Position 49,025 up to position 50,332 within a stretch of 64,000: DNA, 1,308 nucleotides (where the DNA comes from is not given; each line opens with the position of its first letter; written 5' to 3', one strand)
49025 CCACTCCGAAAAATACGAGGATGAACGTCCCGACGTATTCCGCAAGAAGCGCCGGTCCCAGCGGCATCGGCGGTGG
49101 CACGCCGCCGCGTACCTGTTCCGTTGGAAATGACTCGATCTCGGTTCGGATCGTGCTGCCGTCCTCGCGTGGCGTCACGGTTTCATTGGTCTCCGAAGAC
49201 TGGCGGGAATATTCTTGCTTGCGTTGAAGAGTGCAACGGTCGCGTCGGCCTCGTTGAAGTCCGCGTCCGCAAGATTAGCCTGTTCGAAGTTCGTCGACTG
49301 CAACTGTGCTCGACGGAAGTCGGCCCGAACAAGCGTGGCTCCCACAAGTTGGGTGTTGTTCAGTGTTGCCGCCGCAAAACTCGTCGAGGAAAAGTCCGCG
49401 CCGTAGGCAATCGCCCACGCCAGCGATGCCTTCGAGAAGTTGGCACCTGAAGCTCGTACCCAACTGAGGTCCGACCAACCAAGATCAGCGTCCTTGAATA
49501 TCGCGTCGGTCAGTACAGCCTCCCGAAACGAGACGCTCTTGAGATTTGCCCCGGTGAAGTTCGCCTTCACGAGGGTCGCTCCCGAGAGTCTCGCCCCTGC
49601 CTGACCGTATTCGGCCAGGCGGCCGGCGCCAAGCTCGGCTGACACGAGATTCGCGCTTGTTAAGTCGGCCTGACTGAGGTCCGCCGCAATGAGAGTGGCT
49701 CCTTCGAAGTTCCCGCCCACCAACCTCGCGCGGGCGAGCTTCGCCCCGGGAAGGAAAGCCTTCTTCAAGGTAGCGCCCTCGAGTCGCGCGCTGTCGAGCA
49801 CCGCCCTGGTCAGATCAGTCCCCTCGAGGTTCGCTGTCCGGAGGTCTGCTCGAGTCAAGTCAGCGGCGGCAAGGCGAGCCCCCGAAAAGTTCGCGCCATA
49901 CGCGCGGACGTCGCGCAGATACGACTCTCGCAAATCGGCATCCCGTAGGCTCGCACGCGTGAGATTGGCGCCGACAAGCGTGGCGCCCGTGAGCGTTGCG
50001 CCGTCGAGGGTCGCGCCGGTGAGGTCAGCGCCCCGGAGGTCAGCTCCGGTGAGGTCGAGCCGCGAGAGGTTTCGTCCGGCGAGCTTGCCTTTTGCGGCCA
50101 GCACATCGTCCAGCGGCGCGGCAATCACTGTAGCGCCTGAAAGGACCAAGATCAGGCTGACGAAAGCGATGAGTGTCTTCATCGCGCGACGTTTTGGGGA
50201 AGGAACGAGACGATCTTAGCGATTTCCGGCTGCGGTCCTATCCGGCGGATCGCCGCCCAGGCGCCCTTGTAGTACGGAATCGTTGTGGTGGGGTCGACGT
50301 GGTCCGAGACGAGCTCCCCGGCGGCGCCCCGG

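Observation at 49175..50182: Secreted pentapeptide-repeat protein translationally coupled between aioA and an aquaglyceroporin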

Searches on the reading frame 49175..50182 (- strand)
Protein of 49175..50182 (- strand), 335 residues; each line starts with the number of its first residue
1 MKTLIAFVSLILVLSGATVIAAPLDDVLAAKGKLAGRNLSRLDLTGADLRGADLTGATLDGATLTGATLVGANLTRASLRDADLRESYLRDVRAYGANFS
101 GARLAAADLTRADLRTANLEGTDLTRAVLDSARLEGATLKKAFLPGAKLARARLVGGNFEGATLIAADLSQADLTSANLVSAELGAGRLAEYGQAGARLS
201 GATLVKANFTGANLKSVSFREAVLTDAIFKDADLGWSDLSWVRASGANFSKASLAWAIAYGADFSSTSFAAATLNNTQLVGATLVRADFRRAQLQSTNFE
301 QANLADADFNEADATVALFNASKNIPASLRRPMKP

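Call 3: search_protein_families(library=pfam, proteins=[window:49175-50182:-], max_evalue=0.01)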
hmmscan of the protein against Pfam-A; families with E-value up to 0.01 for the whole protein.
window:49175-50182:- (335 aa): 5 families
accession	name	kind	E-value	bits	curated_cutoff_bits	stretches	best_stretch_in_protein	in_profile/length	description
PF00805.28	Pentapeptide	-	1.3e-58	194.5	20.2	8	38-76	2-40/40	Pentapeptide repeats (8 copies)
PF13599.13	Pentapeptide_4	-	1.1e-31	109.2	38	4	262-322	11-71/78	Pentapeptide repeat region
PF13576.12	Pentapeptide_3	-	2.3e-26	92.2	27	4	196-234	3-44/48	Pentapeptide repeats (9 copies)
PF25296.1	Decapeptide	-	2.7e-06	27.6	45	0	280-321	13-54/74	Decapeptide repeat region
PF23894.2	LD_SV2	-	0.00043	21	29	0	204-277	27-90/92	SV2A/B/C luminal domain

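Call 4: search_protein_families(library=ncbifam, proteins=[window:49175-50182:-], max_evalue=0.01)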
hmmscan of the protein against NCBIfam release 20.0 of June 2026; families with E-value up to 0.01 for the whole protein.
window:49175-50182:- (335 aa): 18 families
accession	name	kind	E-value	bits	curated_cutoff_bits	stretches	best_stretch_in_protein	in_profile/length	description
NF047416.1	penta_HetL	equivalog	9.9e-53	178.8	260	3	159-314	20-175/218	heterocyst differentiation pentapeptide repeat protein HetL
NF011743.0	PRK15196.1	equivalog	3.1e-52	177.6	354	3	56-234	151-324/350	type III secretion system effector PipB2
NF052603.1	penta_Alr5209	equivalog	1.6e-39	134.5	125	4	219-306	15-97/113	Alr5209 family pentapeptide repeat protein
NF011744.0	PRK15197.1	equivalog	4.9e-33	114.5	274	5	81-153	178-250/291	SPI-2 type III secretion system effector PipB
NF033086.2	penta_rpt_Qnr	equivalog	9e-21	74.6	240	3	38-183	21-167/211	Qnr family pentapeptide repeat protein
NF000420.1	penta_rpt_QnrB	exception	8.1e-20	71.7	460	2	42-185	28-182/214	QnrB family quinolone resistance pentapeptide repeat protein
NF038182.1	penta_rpt_SmQnr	exception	3.2e-19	69.6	460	2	36-204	23-197/215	SmQnr family pentapeptide repeat protein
NF033375.2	penta_rpt_QnrE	exception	5.9e-19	68.9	480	2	146-322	7-154/214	QnrE family quinolone resistance pentapeptide repeat protein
NF000071.4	penta_rpt_QnrA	exception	1.1e-18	67.8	450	3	82-191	62-166/218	QnrA family quinolone resistance pentapeptide repeat protein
NF000349.1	mfpA_AE000516.2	equivalog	1.7e-16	60.5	360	4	21-104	81-164/183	pentapeptide repeat protein MfpA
NF012151.0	penta_rpt_QnrAS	exception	3.1e-15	56.8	490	2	97-240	21-160/218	QnrAS family quinolone resistance pentapeptide repeat protein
NF000421.1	penta_rpt_QnrVC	exception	4.4e-15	56.2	460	3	41-178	51-188/218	QnrVC family quinolone resistance pentapeptide repeat protein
NF000056.3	penta_rpt_QnrS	exception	5.6e-15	55.6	460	1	39-210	18-185/218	QnrS family quinolone resistance pentapeptide repeat protein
NF012152.0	penta_rpt_QnrC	exception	3.3e-14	53.4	500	2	34-176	18-161/221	QnrC family quinolone resistance pentapeptide repeat protein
NF000139.2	penta_rpt_QnrD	exception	6.1e-13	49.2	425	2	39-201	25-193/214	QnrD family quinolone resistance pentapeptide repeat protein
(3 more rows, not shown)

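Call 6: find_homologous_proteins(query=window:49175-50182:-, max_evalue=1e-20)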
Query window:49175-50182:- (335 aa): 1116 proteins with E <= 1e-20 among 8000 candidates; the best 120 are listed.
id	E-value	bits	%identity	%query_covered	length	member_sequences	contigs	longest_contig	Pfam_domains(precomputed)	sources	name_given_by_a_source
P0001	2.6e-56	210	39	93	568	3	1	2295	PF13576.13,PF13599.14,PF00805.29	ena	-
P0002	1.5e-49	187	39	85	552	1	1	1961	PF13576.13,PF13599.14,PF00805.29,PF25296.2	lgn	-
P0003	2.6e-49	187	40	87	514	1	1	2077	PF01582.26,PF13576.13,PF13599.14,PF00805.29,PF13676.12,PF25296.2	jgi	jgi:uncharacterized protein YjbI with pentapeptide repeats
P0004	4.1e-49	186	34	87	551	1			PF13576.13,PF13599.14,PF00805.29,PF25296.2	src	-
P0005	1.7e-44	171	38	74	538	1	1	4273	PF13576.13,PF13599.14,PF00805.29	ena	-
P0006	1.2e-43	168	36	89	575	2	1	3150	PF13576.13,PF13599.14,PF00805.29,PF25296.2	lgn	-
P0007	2.2e-43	167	34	90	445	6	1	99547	PF13576.13,PF13599.14,PF00805.29,PF25296.2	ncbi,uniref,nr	ncbi:pentapeptide repeat-containing protein [Plectonema cf. radiosum LEGE 06105]|uniref:Pentapeptide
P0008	1.1e-42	165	37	81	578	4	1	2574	PF13576.13,PF13599.14,PF00805.29,PF25296.2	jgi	jgi:uncharacterized protein YjbI with pentapeptide repeats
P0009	2.4e-42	164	38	78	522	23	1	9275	PF13576.13,PF13599.14,PF00805.29,PF25296.2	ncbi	-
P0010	9.4e-42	162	39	75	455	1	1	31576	PF13576.13,PF13599.14,PF00805.29,PF25296.2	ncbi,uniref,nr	ncbi:hypothetical protein GCM10007874_00170 [Labrys miyagiensis]|uniref:Pentapeptide repeat-containi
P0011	5.9e-41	159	40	56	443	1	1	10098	PF13576.13,PF13599.14,PF00805.29,PF25296.2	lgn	-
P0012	7.4e-41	159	37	85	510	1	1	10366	PF13576.13,PF13599.14,PF00805.29,PF25296.2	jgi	jgi:uncharacterized protein YjbI with pentapeptide repeats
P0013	3.5e-40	157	38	92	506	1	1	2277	PF13576.13,PF13599.14,PF00805.29,PF25296.2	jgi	jgi:uncharacterized protein YjbI with pentapeptide repeats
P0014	8.0e-40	155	39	77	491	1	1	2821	PF13576.13,PF13599.14,PF00805.29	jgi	jgi:uncharacterized protein YjbI with pentapeptide repeats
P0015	5.6e-39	153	40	88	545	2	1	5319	PF13576.13,PF13599.14,PF00805.29,PF25296.2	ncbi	-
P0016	1.6e-38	151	41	68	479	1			PF13576.13,PF13599.14,PF00805.29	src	-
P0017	3.1e-38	150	44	58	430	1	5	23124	PF13576.13,PF13599.14,PF00805.29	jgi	jgi:uncharacterized protein YjbI with pentapeptide repeats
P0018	3.3e-38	150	38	86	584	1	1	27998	PF13576.13,PF13599.14,PF00805.29,PF25296.2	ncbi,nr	ncbi:MAG: pentapeptide repeat-containing protein [Nostoc sp. ZfuVER08]|nr:pentapeptide repeat-contai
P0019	3.9e-38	150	38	78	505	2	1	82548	PF13576.13,PF13599.14,PF00805.29,PF25296.2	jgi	jgi:uncharacterized protein YjbI with pentapeptide repeats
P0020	7.1e-38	149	38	76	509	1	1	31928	PF27893.1,PF13576.13,PF13599.14,PF00805.29,PF25296.2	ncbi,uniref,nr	ncbi:pentapeptide repeat-containing protein [Tychonema sp. LEGE 07203]|uniref:pentapeptide repeat-co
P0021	9.5e-38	149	37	89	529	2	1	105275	PF13576.13,PF20694.3,PF13599.14,PF00805.29,PF25296.2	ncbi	-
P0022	1.3e-37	148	44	63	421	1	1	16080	PF13576.13,PF13599.14,PF00805.29,PF25296.2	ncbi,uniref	ncbi:pentapeptide repeat-containing protein [Rhodococcus sp. As11]|uniref:pentapeptide repeat-contai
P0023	1.6e-37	148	39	82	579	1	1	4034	PF13576.13,PF13599.14,PF00805.29,PF25296.2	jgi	-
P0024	2.7e-37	147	36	79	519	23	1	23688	PF13576.13,PF13599.14,PF00805.29,PF25296.2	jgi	-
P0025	2.8e-37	147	45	56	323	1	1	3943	PF13576.13,PF13599.14,PF00805.29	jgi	jgi:uncharacterized protein YjbI with pentapeptide repeats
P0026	5.9e-37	146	41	74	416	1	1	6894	PF13576.13,PF13599.14,PF00805.29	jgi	jgi:uncharacterized protein YjbI with pentapeptide repeats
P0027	7.6e-37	146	50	64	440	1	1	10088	PF13576.13,PF16363.12,PF13599.14,PF00805.29,PF01370.28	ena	-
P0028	7.8e-37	146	41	76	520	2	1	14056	PF13576.13,PF13599.14,PF00805.29,PF25296.2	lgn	-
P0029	7.9e-37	146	38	86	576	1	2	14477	PF07238.20,PF13576.13,PF13599.14,PF00805.29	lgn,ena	-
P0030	1.1e-36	145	39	79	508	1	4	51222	PF13576.13,PF13599.14,PF00805.29,PF25296.2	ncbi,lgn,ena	-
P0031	1.3e-36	145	69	32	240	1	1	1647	PF13576.13,PF13599.14,PF00805.29,PF00488.28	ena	-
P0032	1.7e-36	144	39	67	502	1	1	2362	PF13576.13,PF13599.14,PF00805.29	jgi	jgi:uncharacterized protein YjbI with pentapeptide repeats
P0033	2.0e-36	144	40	78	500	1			PF13576.13,PF13599.14,PF00805.29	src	-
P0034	2.2e-36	144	34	84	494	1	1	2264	PF07238.20,PF13576.13,PF13599.14,PF00805.29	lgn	-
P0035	2.5e-36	144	39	73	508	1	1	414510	PF13576.13,PF13599.14,PF00805.29,PF25296.2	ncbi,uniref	ncbi:pentapeptide repeat-containing protein [Amycolatopsis sp. NPDC049253]|uniref:pentapeptide repea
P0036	3.8e-36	143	37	84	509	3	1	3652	PF13576.13,PF13599.14,PF00805.29,PF25296.2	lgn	-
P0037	3.9e-36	143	39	90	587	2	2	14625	PF13576.13,PF13599.14,PF00805.29,PF25296.2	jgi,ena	jgi:uncharacterized protein YjbI with pentapeptide repeats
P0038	4.3e-36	143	35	84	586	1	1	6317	PF13576.13,PF13599.14,PF00805.29,PF25296.2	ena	-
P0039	6.9e-36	142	46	58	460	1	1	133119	PF13576.13,PF13599.14,PF00805.29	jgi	jgi:uncharacterized protein YjbI with pentapeptide repeats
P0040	1.2e-35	142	37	87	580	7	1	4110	PF13576.13,PF13599.14,PF00805.29,PF25296.2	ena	-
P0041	1.3e-35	142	31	99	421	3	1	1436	PF13576.13,PF13599.14,PF00805.29,PF25296.2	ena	-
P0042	1.3e-35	142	39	88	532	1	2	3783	PF13576.13,PF13599.14,PF00805.29,PF25296.2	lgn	-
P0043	1.5e-35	141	39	85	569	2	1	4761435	PF13576.13,PF13599.14,PF00805.29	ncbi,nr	ncbi:pentapeptide repeat-containing protein [Oceanidesulfovibrio marinus]|nr:pentapeptide repeat-con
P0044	1.9e-35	141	33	78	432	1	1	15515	PF13576.13,PF13599.14,PF00805.29,PF25296.2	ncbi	ncbi:MAG: pentapeptide repeat-containing protein, partial [Thermomicrobiales bacterium]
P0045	2.7e-35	141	38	66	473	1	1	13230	PF13576.13,PF13599.14,PF00805.29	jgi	jgi:uncharacterized protein YjbI with pentapeptide repeats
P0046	2.8e-35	140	39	87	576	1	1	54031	PF13576.13,PF13599.14,PF00805.29,PF25296.2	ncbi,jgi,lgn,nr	ncbi:MAG: pentapeptide repeat-containing protein [Trichocoleus desertorum ATA4-8-CV12]|jgi:uncharact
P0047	5.0e-35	140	41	78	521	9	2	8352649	PF13576.13,PF13599.14,PF00805.29,PF25296.2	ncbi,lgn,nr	ncbi:pentapeptide repeat-containing protein [Nostoc carneum NIES-2107]|nr:pentapeptide repeat-contai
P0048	8.1e-35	139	37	76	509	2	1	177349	PF13576.13,PF13599.14,PF00805.29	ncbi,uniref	ncbi:pentapeptide repeat-containing protein [Microcoleus sp. N9_A1]|uniref:pentapeptide repeat-conta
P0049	1.4e-34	138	38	75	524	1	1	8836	PF13576.13,PF13599.14,PF00805.29,PF25296.2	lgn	-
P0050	1.4e-34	138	42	60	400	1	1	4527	PF13576.13,PF13599.14,PF00805.29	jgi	jgi:uncharacterized protein YjbI with pentapeptide repeats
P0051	1.6e-34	138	39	61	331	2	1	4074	PF13576.13,PF13599.14,PF00805.29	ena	-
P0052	1.7e-34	138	39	81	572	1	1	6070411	PF13576.13,PF13599.14,PF00805.29,PF25296.2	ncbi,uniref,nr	ncbi:pentapeptide repeat-containing protein [Mastigocladopsis repens]|uniref:pentapeptide repeat-con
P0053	3.1e-34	137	36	73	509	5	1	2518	PF13576.13,PF13599.14,PF00805.29,PF25296.2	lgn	-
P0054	3.3e-34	137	41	77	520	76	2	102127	PF13576.13,PF13599.14,PF00805.29,PF25296.2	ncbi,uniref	ncbi:pentapeptide repeat-containing protein [Microcoleus sp. LAD1_D5]|uniref:pentapeptide repeat-con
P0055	3.4e-34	137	45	67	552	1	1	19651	PF13576.13,PF13599.14,PF00805.29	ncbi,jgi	jgi:uncharacterized protein YjbI with pentapeptide repeats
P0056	4.1e-34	137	45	62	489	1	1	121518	PF13576.13,PF13599.14,PF00805.29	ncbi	ncbi:MAG: pentapeptide repeat-containing protein [Anaerolineae bacterium]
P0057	5.0e-34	136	37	76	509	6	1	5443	PF13576.13,PF13599.14,PF00805.29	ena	-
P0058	5.7e-34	136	39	79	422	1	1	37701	PF13576.13,PF13599.14,PF00805.29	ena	-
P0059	7.7e-34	136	32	87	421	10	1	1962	PF13576.13,PF13599.14,PF00805.29,PF25296.2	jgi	-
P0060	9.0e-34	136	37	87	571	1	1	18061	PF13576.13,PF13599.14,PF00805.29,PF25296.2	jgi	-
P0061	9.8e-34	135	41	76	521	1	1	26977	PF13576.13,PF13599.14,PF00805.29,PF25296.2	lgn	-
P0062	1.1e-33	135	36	81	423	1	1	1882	PF13576.13,PF13599.14,PF00805.29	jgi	-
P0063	1.2e-33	135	47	54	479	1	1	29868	PF13576.13,PF13599.14,PF00805.29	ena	-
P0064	1.3e-33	135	44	60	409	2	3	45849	PF13576.13,PF13599.14,PF00805.29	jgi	jgi:uncharacterized protein YjbI with pentapeptide repeats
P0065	1.8e-33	135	40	72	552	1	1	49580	PF07714.24,PF00069.32,PF13599.14,PF00805.29,PF25296.2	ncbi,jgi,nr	ncbi:MAG: pentapeptide repeat-containing protein [Microcoleus vaginatus WJT46-NPBG5]|jgi:uncharacter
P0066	2.2e-33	134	40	90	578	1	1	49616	PF13576.13,PF00692.25,PF22769.2,PF13599.14,PF00805.29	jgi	-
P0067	3.0e-33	134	37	72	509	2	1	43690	PF13576.13,PF13599.14,PF00805.29,PF25296.2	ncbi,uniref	ncbi:pentapeptide repeat-containing protein [Microcoleus sp. herbarium12]|uniref:pentapeptide repeat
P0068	3.8e-33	133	33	90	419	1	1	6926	PF13576.13,PF13599.14,PF00805.29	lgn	-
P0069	4.6e-33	133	39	83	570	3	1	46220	PF13576.13,PF13599.14,PF00805.29,PF25296.2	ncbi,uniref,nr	ncbi:pentapeptide repeat-containing protein [Lyngbya sp. CCY1209]|uniref:pentapeptide repeat-contain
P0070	5.0e-33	133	45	61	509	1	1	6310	PF13576.13,PF13599.14,PF00805.29,PF25296.2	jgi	jgi:uncharacterized protein YjbI with pentapeptide repeats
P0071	5.8e-33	133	37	79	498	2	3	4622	PF13576.13,PF13599.14,PF00805.29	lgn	-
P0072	5.8e-33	133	45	66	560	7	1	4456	PF07714.24,PF00069.32,PF13576.13,PF13599.14,PF00805.29,PF25296.2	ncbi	-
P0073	6.0e-33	133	42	73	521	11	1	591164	PF13576.13,PF13599.14,PF00805.29,PF25296.2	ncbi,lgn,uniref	ncbi:pentapeptide repeat-containing protein [Microcoleus sp. EPA2]|uniref:pentapeptide repeat-contai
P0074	7.4e-33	133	30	85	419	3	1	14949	PF13576.13,PF13599.14,PF00805.29,PF25296.2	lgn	-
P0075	7.7e-33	132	35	79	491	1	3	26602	PF13576.13,PF13599.14,PF00805.29,PF25296.2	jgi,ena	-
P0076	1.0e-32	132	35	81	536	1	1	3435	PF13576.13,PF13599.14,PF00805.29,PF25296.2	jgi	jgi:uncharacterized protein YjbI with pentapeptide repeats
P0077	1.2e-32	132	44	67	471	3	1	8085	PF13576.13,PF13599.14,PF00805.29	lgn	-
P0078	1.5e-32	132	36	73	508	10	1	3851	PF13576.13,PF13599.14,PF00805.29,PF25296.2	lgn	-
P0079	1.7e-32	131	37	79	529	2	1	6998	PF13576.13,PF13599.14,PF00805.29,PF25296.2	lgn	-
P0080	1.7e-32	131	40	79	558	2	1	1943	PF13576.13,PF13599.14,PF00805.29,PF25296.2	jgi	jgi:uncharacterized protein YjbI with pentapeptide repeats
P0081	2.0e-32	131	39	61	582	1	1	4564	PF07714.24,PF00069.32,PF13576.13,PF13599.14,PF00805.29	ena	-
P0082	2.8e-32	131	37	75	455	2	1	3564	PF13576.13,PF13599.14,PF00805.29,PF25296.2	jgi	-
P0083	3.3e-32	130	37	74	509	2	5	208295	PF27893.1,PF13576.13,PF13599.14,PF00805.29,PF25296.2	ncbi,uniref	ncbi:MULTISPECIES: pentapeptide repeat-containing protein [unclassified Microcoleus]|uniref:pentapep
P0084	3.6e-32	130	37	72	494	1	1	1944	PF13576.13,PF13599.14,PF00805.29,PF25296.2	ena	-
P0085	4.6e-32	130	33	92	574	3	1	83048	PF13576.13,PF13599.14,PF00805.29,PF25296.2,PF02342.24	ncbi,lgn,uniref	ncbi:pentapeptide repeat-containing protein [Microcoleus sp. AT9_A2]|uniref:pentapeptide repeat-cont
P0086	5.4e-32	130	36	73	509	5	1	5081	PF13576.13,PF13599.14,PF00805.29,PF25296.2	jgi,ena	-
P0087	5.6e-32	130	37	89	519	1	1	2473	PF13576.13,PF05359.17,PF13599.14,PF00805.29,PF25296.2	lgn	-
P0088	5.9e-32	130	34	84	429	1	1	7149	PF13576.13,PF13599.14,PF00805.29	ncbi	-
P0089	6.5e-32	129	35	81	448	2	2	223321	PF13576.13,PF13599.14,PF00805.29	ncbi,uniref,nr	ncbi:pentapeptide repeat-containing protein [Rivularia sp. UHCC 0363]|uniref:pentapeptide repeat-con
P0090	6.8e-32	129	40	67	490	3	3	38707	PF14284.12,PF13576.13,PF13599.14,PF00805.29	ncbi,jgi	jgi:uncharacterized protein YjbI with pentapeptide repeats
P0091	7.5e-32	129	38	78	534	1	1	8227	PF13576.13,PF13599.14,PF00805.29,PF25296.2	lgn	-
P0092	7.5e-32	129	47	58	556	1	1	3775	PF13576.13,PF13599.14,PF00805.29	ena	-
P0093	8.0e-32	129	39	75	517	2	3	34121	PF13576.13,PF13599.14,PF00805.29,PF25296.2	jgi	jgi:uncharacterized protein YjbI with pentapeptide repeats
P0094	8.9e-32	129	31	95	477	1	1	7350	PF13576.13,PF13599.14,PF00805.29,PF25296.2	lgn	-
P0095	9.5e-32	129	43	66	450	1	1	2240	PF13576.13,PF13599.14,PF00805.29,PF25296.2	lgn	-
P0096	1.1e-31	129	35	83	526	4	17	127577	PF13576.13,PF13599.14,PF00805.29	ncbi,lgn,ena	-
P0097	1.2e-31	129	43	67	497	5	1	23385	PF13576.13,PF13599.14,PF00805.29,PF25296.2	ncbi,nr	ncbi:pentapeptide repeat-containing protein [Nostoc ellipsosporum NOK]|nr:pentapeptide repeat-contai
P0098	1.2e-31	129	38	71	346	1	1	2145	PF13576.13,PF13599.14,PF00805.29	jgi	jgi:uncharacterized protein YjbI with pentapeptide repeats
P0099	1.3e-31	128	45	57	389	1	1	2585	PF13576.13,PF13599.14,PF00805.29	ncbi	-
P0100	1.3e-31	128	38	79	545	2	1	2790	PF13576.13,PF13599.14,PF00805.29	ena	-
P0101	1.5e-31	128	31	90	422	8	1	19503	PF13576.13,PF13599.14,PF00805.29,PF25296.2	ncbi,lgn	-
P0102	1.6e-31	128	36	89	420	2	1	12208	PF13576.13,PF13599.14,PF00805.29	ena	-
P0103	1.6e-31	128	38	83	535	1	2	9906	PF13576.13,PF13599.14,PF00805.29,PF25296.2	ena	-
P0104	1.7e-31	128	39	84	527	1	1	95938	PF13576.13,PF13599.14,PF00805.29,PF25296.2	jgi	jgi:uncharacterized protein YjbI with pentapeptide repeats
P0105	2.0e-31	128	42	83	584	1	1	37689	PF13576.13,PF13599.14,PF00805.29,PF25296.2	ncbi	ncbi:MAG: pentapeptide repeat-containing protein [Limnospira sp.]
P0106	2.1e-31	128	40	60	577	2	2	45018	PF13576.13,PF13599.14,PF00805.29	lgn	-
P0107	2.6e-31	127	40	80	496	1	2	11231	PF00160.27,PF13576.13,PF13599.14,PF00805.29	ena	-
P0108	2.6e-31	127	37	83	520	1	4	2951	PF13576.13,PF13599.14,PF00805.29,PF25296.2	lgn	-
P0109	2.6e-31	127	41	67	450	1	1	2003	PF13576.13,PF13599.14,PF00805.29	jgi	jgi:uncharacterized protein YjbI with pentapeptide repeats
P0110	3.3e-31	127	43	59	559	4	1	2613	PF13576.13,PF13599.14,PF00805.29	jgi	-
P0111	4.1e-31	127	43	64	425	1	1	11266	PF13576.13,PF13599.14,PF00805.29,PF25296.2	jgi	jgi:uncharacterized protein YjbI with pentapeptide repeats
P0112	4.4e-31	127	32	92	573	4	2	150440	PF13576.13,PF13599.14,PF00805.29,PF25296.2,PF02342.24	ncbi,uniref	ncbi:pentapeptide repeat-containing protein [Microcoleus sp. AT9b-C5]|uniref:pentapeptide repeat-con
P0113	4.5e-31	127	41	60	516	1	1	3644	PF13576.13,PF13599.14,PF00805.29,PF25296.2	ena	-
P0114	4.6e-31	127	39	75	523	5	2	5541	PF13576.13,PF13599.14,PF00805.29,PF25296.2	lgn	-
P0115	5.1e-31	126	34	84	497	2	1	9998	PF13576.13,PF13599.14,PF00805.29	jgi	jgi:uncharacterized protein YjbI with pentapeptide repeats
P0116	5.2e-31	126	38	91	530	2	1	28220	PF13576.13,PF13599.14,PF00805.29,PF25296.2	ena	-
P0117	5.4e-31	126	38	63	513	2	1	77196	PF13576.13,PF13599.14,PF00805.29,PF25296.2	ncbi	-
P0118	5.6e-31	126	41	57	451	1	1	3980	PF13576.13,PF13599.14,PF00805.29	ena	-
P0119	5.9e-31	126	36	75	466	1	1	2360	PF13576.13,PF13599.14,PF00805.29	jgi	jgi:uncharacterized protein YjbI with pentapeptide repeats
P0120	7.3e-31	126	35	81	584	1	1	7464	PF09479.17,PF13576.13,PF13599.14,PF00805.29,PF25296.2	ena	-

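Call 19: search_solved_structures(query=window:49175-50182:-, max_evalue=0.00001)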
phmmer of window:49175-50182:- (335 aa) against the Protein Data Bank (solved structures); distinct sequences matched with E-value up to 0.00001: 24.
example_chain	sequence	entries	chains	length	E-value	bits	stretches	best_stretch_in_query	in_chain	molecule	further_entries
4yfo_A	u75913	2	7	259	2.5e-33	119.2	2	47-185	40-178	beta1_ex1 | 6beta1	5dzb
5dra_A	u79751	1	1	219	5.4e-31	111.6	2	47-177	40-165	3beta1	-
4yei_A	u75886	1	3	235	9.4e-25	91.1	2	47-143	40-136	beta1mut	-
4yc5_A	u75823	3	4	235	1.5e-24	90.4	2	47-143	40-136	beta1 | beta1 protein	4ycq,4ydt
5di5_A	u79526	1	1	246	3.6e-23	85.9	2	97-214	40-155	beta1 t801 loop variant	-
3du1_X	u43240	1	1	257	6.7e-23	85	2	72-184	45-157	All3740 protein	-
5dns_A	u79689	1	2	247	7.2e-23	84.9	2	98-214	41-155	t1428 beta1 loop design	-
5dn0_A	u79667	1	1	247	1.8e-22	83.6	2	47-134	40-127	beta1 t1555 loop variant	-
5dqa_A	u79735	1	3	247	7.1e-22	81.6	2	98-202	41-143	t3284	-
2j8k_A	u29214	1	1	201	2e-20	76.8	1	34-140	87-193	NP275-NP276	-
2xtx_A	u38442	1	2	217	8.2e-12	48.6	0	42-142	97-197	QNRB1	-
6omx_A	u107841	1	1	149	3.3e-11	46.6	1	32-125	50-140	Alr5209 protein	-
2xtw_A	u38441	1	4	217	5.9e-11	45.8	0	45-142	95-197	QNRB1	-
2xty_A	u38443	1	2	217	2.7e-10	43.6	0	44-142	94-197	QNRB1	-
2j8i_A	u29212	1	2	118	1.5e-09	41.1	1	48-129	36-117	NP275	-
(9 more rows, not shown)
